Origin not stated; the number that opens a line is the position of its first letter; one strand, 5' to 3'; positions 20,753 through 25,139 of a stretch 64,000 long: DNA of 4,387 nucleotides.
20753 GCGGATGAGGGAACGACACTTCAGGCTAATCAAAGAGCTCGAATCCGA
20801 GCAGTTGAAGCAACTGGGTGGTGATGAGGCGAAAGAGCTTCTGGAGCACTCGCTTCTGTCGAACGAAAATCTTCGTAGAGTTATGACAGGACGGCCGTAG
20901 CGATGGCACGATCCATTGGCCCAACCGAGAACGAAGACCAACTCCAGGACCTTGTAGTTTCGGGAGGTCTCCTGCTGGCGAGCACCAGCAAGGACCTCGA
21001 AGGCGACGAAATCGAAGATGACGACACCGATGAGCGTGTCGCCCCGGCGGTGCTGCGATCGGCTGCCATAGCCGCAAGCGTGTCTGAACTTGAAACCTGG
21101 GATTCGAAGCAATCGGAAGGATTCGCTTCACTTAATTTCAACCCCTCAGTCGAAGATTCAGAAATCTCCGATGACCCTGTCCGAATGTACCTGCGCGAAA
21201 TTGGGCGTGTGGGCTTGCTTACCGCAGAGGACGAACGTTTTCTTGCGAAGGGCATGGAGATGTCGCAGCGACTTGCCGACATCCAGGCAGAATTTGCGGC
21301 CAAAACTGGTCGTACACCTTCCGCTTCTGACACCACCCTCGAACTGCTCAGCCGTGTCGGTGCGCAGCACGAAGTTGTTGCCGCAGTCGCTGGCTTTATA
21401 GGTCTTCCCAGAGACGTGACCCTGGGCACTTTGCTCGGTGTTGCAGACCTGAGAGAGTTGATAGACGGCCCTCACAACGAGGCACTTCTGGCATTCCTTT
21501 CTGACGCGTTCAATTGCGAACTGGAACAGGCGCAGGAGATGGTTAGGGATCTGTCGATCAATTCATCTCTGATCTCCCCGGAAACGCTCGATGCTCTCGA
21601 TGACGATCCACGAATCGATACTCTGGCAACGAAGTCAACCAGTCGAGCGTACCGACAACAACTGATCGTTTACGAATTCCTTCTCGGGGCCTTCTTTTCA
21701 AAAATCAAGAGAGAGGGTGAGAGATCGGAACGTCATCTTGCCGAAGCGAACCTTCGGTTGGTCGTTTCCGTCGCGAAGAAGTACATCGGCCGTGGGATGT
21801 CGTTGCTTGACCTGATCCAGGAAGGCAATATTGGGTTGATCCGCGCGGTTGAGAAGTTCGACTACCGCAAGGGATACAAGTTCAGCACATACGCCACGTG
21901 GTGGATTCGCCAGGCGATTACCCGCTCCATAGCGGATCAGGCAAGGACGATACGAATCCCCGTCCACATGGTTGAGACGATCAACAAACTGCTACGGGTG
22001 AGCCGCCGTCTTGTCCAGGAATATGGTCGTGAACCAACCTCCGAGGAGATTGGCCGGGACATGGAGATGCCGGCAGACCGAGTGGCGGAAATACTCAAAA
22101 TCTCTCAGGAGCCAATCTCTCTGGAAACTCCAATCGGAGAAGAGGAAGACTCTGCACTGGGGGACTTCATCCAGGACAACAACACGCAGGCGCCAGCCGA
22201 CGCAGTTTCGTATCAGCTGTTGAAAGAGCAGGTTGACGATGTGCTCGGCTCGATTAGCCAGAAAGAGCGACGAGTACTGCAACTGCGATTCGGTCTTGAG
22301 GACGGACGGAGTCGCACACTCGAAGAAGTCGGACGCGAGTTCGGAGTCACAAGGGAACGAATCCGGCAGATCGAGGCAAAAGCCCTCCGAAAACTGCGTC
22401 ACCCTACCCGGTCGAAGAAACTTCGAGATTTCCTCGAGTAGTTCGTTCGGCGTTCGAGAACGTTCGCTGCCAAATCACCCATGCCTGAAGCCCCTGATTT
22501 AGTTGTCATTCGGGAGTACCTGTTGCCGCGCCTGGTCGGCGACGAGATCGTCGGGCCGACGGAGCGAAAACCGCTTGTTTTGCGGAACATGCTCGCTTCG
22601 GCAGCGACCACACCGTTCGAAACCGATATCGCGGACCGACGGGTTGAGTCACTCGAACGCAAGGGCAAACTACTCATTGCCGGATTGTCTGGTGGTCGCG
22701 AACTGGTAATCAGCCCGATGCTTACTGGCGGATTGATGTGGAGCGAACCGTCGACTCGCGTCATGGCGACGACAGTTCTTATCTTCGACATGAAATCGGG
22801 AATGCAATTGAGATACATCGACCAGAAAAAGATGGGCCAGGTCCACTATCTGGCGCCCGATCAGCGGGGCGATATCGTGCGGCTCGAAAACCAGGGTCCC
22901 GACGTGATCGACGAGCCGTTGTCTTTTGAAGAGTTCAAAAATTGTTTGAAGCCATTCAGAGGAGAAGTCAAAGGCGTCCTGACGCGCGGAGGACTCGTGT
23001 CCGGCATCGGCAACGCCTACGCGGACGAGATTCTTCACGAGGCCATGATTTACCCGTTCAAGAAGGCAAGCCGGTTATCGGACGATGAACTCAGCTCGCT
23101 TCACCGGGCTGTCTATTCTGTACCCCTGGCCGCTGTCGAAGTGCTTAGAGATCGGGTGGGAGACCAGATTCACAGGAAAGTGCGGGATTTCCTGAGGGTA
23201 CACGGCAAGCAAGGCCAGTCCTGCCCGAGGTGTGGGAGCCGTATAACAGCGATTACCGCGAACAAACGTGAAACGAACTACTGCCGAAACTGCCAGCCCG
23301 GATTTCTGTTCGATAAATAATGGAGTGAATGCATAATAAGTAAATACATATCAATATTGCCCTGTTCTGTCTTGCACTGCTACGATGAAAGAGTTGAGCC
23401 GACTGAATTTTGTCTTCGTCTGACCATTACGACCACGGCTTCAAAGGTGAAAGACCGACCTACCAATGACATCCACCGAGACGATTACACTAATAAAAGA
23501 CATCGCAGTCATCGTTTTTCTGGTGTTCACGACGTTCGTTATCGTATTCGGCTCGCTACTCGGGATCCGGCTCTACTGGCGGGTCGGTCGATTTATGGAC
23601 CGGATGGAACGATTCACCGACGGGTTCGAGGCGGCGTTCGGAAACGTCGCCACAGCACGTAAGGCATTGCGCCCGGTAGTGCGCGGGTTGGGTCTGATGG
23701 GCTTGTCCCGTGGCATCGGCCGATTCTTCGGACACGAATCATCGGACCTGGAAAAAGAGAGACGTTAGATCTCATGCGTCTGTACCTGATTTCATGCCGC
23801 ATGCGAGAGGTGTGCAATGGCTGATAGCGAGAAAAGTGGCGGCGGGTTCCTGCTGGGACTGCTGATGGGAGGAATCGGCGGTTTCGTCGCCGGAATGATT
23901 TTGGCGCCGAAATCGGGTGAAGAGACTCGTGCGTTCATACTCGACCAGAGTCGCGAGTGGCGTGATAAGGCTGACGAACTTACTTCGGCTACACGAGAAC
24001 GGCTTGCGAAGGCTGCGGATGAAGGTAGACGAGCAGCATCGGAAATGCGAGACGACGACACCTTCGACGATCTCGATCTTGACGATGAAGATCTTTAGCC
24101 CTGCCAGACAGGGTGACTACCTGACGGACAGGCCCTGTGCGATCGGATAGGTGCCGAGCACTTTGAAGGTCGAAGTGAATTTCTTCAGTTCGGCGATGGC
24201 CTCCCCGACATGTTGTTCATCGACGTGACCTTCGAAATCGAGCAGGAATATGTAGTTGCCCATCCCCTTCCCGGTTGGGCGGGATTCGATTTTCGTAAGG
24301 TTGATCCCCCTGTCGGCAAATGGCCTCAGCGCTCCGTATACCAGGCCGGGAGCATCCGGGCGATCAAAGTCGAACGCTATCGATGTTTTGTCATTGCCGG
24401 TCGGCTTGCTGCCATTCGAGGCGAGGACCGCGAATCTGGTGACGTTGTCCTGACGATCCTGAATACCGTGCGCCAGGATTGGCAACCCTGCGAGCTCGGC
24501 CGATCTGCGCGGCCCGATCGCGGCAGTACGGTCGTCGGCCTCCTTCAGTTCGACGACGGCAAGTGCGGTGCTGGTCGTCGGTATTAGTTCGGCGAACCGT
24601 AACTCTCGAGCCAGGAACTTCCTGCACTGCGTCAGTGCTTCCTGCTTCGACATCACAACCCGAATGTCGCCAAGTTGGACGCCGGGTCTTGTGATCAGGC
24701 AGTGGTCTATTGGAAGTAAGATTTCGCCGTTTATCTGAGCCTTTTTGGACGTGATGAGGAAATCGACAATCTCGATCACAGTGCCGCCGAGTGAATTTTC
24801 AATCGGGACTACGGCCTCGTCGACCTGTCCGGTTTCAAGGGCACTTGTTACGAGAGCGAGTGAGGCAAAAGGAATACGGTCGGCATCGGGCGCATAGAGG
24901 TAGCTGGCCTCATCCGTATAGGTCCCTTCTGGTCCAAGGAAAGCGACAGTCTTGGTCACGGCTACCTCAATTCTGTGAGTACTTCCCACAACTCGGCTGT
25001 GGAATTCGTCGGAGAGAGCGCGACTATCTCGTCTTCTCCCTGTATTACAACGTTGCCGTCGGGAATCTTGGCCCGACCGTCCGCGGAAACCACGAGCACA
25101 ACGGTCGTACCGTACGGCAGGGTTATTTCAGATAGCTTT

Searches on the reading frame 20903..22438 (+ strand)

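Call 39: search_protein_families(library=pfam, proteins=[window:20903-22438:+], max_evalue=0.00001)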
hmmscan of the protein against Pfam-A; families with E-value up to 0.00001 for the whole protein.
window:20903-22438:+ (512 aa): 4 families
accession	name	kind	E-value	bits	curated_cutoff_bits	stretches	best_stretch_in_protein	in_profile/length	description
PF04539.22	Sigma70_r3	-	3.6e-28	97.9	25.3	1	358-434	1-77/78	Sigma-70 region 3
PF04542.20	Sigma70_r2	-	1.9e-23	82.5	24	1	279-349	1-71/71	Sigma-70 region 2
PF04545.22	Sigma70_r4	-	1.3e-19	69.8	24.1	1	448-500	2-50/50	Sigma-70, region 4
PF00140.25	Sigma70_r1_2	-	5.4e-12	45.9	22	1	91-119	1-29/34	Sigma-70 factor, region 1.2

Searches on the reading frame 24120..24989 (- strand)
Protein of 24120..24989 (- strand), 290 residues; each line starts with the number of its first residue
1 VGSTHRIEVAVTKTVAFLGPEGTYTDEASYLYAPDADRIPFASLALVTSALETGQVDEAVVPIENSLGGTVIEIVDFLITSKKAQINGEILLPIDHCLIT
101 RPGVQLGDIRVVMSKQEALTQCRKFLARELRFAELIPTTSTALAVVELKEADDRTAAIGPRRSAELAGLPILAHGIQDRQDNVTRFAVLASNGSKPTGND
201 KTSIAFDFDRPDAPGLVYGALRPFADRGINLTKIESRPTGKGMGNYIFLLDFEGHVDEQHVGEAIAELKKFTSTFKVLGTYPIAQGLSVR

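Call 60: search_protein_families(library=pfam, proteins=[window:24120-24989:-], max_evalue=0.000001)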
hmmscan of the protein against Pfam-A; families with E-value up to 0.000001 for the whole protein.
window:24120-24989:- (290 aa): 2 families
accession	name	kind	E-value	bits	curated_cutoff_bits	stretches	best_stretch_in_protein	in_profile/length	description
PF00800.23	PDT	-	1.6e-55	188.2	25.2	1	15-192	1-179/181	Prephenate dehydratase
PF01842.31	ACT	-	2.1e-10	40.6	27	1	209-268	6-64/66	ACT domain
